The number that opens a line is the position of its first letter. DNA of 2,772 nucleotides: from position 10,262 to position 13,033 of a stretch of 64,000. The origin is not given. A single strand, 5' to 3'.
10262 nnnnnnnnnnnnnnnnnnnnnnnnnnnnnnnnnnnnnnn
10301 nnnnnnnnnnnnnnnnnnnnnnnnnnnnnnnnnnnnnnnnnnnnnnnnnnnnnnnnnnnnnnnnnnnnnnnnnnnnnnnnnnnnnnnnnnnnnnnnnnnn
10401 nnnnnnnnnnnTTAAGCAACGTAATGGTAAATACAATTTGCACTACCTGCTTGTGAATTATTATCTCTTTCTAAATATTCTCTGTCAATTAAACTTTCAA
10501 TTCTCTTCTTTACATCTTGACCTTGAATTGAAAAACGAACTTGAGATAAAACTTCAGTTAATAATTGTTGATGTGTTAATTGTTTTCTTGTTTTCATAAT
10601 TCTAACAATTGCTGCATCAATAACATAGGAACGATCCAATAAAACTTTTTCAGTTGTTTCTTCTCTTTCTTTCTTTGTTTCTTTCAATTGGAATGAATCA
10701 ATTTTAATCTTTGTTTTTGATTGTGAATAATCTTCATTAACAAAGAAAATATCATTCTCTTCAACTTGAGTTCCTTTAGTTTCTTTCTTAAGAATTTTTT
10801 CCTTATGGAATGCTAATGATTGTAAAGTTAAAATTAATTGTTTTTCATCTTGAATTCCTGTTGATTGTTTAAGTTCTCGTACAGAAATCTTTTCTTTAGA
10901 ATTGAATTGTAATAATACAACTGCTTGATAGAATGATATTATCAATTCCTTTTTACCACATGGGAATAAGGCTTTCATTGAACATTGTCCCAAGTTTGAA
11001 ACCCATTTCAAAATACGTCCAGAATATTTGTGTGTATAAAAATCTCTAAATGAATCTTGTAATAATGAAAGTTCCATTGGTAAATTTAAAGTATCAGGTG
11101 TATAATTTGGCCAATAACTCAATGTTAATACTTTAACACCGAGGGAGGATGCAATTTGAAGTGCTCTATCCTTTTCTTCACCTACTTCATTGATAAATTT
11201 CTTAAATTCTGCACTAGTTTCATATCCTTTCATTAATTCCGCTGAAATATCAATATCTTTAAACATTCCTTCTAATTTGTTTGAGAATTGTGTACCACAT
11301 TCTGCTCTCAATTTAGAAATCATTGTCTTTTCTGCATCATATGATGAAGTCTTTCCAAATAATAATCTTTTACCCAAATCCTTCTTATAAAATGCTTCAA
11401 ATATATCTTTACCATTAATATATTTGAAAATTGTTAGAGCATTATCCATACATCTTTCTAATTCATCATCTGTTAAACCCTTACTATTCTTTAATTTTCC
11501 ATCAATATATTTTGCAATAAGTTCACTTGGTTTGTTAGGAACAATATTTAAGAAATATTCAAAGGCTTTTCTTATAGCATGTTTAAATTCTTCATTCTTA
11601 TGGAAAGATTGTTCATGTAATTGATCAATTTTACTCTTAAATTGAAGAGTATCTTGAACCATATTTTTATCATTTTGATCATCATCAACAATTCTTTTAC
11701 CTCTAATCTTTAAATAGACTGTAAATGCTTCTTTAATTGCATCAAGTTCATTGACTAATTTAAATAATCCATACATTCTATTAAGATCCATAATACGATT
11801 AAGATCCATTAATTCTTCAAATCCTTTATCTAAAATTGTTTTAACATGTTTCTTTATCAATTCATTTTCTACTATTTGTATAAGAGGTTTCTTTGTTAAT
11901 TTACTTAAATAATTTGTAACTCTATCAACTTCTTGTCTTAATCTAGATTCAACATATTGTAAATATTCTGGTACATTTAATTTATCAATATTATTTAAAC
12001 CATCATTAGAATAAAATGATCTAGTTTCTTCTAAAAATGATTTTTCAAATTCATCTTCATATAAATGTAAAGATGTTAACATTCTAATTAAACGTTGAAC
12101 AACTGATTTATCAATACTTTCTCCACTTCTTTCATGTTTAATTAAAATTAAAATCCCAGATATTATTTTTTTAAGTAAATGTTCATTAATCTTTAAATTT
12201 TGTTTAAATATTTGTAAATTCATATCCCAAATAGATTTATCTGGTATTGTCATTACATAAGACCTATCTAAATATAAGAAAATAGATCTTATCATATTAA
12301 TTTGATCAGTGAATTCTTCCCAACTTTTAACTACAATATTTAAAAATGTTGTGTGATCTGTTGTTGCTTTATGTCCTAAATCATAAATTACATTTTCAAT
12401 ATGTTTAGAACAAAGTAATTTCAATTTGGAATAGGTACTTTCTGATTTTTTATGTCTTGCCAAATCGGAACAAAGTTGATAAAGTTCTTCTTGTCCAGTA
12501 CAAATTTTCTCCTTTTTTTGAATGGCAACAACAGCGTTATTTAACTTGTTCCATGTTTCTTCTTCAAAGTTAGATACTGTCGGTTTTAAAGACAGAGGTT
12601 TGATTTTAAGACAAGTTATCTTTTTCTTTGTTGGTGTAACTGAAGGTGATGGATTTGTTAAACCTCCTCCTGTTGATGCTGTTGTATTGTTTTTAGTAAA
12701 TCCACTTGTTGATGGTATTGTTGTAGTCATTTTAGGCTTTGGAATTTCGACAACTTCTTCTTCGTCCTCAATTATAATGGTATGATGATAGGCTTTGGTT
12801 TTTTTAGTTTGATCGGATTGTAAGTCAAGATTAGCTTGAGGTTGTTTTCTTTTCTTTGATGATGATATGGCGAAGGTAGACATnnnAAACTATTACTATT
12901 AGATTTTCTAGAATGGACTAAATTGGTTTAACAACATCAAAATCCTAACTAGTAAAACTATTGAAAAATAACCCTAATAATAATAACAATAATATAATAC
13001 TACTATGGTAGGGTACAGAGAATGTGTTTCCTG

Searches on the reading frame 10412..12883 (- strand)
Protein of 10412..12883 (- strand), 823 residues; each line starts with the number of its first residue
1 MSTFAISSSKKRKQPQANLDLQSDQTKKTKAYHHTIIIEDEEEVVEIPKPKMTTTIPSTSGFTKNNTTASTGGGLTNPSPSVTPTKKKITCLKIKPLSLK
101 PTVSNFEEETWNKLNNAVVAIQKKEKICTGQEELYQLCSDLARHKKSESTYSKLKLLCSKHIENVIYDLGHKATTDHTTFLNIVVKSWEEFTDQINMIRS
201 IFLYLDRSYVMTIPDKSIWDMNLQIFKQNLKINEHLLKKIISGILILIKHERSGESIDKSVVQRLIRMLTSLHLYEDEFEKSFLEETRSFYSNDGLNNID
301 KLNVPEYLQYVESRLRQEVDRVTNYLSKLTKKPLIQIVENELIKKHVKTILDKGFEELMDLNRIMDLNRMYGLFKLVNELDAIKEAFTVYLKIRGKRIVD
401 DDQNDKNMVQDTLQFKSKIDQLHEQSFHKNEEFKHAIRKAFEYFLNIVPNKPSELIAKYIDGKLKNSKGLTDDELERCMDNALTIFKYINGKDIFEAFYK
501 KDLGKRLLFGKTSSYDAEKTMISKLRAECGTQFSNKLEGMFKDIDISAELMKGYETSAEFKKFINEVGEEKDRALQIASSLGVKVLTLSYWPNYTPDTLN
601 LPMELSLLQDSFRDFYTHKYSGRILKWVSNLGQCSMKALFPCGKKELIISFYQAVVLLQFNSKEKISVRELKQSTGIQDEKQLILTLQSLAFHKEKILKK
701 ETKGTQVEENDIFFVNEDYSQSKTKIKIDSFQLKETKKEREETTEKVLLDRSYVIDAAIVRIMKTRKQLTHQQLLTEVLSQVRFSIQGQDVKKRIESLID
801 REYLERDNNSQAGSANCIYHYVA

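Call 3: search_protein_families(library=pfam, proteins=[window:10412-12883:-], max_evalue=0.01)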
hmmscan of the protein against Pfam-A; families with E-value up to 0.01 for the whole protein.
window:10412-12883:- (823 aa): 2 families
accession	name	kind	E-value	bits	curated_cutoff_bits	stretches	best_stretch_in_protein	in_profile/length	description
PF00888.28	Cullin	-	1.8e-180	602.2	33.2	1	111-719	1-620/620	Cullin family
PF10557.15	Cullin_Nedd8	-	1e-25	90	36.9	1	750-809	1-62/63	Cullin protein neddylation domain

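Call 10: search_solved_structures(query=window:10412-12880:-, max_evalue=1e-20)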
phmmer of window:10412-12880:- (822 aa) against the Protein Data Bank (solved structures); distinct sequences matched with E-value up to 1e-20: 52.
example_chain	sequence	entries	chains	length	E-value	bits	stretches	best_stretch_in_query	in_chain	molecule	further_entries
4a0l_E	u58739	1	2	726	4.8e-192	643.3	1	92-809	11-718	CULLIN-4B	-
4a0c_C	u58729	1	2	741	5e-192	643.3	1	92-809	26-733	CULLIN-4B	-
9uum_A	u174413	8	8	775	9.9e-191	639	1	86-821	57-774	Cullin-4A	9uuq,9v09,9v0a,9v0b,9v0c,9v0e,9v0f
7opc_e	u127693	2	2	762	1.1e-190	638.8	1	86-821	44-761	Cullin-4A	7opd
9lwi_G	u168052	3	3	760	1.1e-190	638.8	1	86-821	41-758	Cullin-4A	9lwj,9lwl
2hye_C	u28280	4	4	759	1.1e-190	638.8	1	86-821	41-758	Cullin-4A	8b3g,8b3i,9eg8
9pvh_A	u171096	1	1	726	1.4e-188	631.9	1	98-821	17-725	Cullin-4A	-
4a0k_A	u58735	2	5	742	2.1e-188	631.3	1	98-821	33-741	CULLIN-4A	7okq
9q3e_L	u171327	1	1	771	5.3e-115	388.6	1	86-807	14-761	Cullin-3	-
8k8t_C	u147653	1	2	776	1.4e-114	387.2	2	89-640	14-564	Cullin-3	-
8h34_M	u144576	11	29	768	1.6e-114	387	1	89-807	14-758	Cullin-3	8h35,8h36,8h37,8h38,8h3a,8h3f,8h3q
8gq6_C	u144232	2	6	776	1.7e-114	387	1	89-807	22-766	Cullin-3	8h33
8k9i_C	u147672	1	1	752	6e-114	385.1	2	107-640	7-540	Cullin-3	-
8wqa_C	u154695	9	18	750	1.2e-79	271.7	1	97-809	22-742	Cullin-2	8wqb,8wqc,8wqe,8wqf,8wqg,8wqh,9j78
9j77_B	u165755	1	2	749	1.7e-79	271.2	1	97-809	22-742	Cullin-2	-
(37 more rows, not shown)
